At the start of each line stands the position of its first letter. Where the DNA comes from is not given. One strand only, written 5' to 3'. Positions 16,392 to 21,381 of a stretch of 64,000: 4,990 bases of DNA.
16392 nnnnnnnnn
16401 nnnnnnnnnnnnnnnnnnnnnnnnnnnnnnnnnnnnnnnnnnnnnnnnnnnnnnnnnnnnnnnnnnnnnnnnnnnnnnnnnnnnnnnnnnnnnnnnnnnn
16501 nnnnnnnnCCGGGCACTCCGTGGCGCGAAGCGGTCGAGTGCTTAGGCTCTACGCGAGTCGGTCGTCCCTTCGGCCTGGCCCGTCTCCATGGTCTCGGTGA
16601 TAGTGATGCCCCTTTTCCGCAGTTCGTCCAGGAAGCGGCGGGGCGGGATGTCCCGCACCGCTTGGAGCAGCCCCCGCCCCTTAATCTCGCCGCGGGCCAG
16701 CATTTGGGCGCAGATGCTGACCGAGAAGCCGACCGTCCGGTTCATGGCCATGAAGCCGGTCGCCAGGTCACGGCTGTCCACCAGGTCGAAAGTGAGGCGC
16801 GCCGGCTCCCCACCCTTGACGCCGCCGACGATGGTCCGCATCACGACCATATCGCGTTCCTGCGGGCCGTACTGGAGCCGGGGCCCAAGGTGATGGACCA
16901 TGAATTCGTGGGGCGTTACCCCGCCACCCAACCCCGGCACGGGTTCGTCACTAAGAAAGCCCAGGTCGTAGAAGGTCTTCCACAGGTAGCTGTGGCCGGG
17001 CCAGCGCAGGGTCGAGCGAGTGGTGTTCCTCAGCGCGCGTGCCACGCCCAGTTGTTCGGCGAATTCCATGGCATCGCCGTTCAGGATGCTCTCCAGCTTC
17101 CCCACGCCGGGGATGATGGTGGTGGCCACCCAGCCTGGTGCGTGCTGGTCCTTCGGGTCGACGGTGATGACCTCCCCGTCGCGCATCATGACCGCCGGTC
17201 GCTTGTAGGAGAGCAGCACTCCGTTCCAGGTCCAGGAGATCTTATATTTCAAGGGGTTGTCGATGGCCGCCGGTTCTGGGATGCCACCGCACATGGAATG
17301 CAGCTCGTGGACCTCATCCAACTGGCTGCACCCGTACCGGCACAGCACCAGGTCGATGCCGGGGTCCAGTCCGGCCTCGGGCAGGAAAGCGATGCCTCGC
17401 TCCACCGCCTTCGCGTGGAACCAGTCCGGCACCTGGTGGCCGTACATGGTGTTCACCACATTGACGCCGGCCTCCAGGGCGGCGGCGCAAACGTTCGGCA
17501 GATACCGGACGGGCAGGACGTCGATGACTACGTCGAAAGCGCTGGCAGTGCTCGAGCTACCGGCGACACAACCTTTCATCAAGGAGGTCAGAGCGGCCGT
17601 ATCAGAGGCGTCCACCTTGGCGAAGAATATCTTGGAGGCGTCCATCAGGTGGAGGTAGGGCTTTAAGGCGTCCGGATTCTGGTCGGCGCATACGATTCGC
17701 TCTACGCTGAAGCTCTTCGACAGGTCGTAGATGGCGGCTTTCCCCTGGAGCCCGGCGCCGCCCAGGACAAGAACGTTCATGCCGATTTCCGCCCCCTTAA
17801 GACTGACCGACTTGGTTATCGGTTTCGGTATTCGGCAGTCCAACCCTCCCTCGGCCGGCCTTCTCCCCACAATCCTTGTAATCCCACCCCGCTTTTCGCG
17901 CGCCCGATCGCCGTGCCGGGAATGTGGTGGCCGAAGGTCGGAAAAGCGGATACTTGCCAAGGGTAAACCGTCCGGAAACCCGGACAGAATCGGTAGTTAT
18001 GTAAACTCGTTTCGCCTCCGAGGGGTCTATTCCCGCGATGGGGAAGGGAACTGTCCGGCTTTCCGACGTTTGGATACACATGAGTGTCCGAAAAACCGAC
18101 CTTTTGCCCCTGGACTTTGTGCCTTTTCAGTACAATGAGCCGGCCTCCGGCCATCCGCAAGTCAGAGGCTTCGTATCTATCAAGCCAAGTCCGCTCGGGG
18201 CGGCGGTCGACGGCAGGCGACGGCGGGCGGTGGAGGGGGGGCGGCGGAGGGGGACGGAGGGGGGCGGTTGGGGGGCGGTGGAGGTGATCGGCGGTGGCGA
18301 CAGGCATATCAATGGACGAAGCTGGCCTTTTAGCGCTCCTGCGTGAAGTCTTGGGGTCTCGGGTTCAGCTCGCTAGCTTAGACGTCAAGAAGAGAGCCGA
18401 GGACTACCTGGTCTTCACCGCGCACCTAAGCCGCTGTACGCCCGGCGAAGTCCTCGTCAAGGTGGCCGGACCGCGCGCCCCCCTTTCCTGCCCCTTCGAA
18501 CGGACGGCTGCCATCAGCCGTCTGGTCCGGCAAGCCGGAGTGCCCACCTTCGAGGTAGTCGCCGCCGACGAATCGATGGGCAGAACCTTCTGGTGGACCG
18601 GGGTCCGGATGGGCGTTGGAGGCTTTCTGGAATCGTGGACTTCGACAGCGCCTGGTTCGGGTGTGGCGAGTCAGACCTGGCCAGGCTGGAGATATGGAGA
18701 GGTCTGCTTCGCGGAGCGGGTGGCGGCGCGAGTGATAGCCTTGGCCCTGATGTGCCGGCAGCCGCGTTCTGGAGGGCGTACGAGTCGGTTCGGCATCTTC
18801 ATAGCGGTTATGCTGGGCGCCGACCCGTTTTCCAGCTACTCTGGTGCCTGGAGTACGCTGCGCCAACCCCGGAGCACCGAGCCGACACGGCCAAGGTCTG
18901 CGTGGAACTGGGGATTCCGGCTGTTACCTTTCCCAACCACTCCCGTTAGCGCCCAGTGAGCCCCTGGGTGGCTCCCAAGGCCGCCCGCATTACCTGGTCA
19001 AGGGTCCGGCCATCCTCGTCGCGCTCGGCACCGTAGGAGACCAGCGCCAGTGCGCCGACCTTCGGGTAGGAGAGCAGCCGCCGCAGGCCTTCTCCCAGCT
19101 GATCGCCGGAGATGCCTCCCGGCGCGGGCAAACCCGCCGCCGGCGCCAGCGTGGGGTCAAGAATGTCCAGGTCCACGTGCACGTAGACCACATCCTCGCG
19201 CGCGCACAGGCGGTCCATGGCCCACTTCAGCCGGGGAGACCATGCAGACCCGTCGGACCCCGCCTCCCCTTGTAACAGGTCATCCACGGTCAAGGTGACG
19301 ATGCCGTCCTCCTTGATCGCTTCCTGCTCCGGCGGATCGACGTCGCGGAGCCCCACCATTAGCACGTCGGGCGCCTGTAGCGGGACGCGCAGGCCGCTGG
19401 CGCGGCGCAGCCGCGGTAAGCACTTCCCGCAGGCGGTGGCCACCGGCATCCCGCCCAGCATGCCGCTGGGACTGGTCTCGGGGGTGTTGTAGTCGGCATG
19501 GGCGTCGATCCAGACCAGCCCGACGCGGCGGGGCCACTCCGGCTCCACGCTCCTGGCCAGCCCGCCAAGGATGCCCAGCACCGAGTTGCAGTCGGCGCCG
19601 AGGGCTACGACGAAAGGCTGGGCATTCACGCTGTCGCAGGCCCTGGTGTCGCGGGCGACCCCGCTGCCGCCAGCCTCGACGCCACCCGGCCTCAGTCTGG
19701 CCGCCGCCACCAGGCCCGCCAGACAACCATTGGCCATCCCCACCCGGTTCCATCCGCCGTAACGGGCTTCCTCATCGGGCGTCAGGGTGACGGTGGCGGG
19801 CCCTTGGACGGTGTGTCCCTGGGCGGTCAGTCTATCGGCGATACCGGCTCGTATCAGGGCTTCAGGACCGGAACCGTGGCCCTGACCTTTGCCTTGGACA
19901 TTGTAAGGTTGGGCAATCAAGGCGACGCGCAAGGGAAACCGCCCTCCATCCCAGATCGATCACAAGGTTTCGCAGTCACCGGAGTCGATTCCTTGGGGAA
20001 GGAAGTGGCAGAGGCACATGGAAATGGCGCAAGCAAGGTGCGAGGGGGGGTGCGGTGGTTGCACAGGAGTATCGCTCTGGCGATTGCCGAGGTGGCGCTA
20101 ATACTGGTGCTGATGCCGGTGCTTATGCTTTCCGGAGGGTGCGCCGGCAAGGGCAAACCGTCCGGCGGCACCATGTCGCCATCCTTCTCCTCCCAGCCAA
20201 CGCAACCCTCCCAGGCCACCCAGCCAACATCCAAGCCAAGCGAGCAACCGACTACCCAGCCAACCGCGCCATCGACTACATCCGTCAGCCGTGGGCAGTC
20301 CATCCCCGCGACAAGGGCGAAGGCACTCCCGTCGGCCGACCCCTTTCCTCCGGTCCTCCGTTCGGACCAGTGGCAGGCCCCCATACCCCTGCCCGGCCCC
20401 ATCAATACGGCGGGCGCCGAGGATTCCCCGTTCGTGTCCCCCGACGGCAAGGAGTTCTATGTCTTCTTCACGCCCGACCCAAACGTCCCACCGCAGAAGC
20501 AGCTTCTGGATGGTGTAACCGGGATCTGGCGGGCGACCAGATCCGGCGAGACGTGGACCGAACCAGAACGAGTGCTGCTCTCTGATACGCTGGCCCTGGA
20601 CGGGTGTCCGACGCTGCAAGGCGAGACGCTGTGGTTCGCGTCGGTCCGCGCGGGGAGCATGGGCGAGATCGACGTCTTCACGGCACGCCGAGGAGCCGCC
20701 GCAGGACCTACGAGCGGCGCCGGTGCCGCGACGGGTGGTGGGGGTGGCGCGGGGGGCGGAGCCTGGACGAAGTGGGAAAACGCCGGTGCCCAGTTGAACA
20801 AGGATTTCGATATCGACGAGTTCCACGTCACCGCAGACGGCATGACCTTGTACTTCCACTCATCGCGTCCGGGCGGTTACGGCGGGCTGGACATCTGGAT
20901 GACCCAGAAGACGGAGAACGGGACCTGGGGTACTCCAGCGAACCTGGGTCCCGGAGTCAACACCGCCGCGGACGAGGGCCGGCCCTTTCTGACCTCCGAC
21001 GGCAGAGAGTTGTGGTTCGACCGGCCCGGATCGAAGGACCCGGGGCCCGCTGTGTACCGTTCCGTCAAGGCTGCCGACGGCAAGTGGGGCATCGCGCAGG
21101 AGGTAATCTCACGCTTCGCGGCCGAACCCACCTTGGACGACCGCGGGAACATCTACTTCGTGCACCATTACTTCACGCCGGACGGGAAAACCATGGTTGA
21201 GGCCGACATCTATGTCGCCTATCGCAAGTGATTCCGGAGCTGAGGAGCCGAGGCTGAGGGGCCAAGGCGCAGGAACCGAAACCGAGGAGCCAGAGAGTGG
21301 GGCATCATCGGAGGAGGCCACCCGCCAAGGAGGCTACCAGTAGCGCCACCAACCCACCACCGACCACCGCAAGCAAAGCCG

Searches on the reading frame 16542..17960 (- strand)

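Call 9: search_protein_families(library=pfam, proteins=[window:16542-17960:-], max_evalue=0.001)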
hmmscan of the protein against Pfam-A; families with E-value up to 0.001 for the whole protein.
window:16542-17960:- (472 aa): 2 families
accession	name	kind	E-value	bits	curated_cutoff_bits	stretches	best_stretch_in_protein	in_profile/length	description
PF16653.10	Sacchrp_dh_C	-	1.8e-52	179.5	31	1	197-452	1-265/265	Saccharopine dehydrogenase C-terminal domain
PF03435.24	Sacchrp_dh_NADP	-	2.9e-12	47.5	25.1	1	63-173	1-100/129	Saccharopine dehydrogenase NADP binding domain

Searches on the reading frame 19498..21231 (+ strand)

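Call 9: search_protein_families(library=pfam, proteins=[window:19498-21231:+], max_evalue=0.001)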
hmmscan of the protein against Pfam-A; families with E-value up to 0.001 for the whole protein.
window:19498-21231:+ (577 aa): 1 family
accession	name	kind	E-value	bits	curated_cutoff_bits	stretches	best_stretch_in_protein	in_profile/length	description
PF07676.18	PD40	-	3.6e-08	33.6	20.9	0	299-318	2-21/38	WD40-like Beta Propeller Repeat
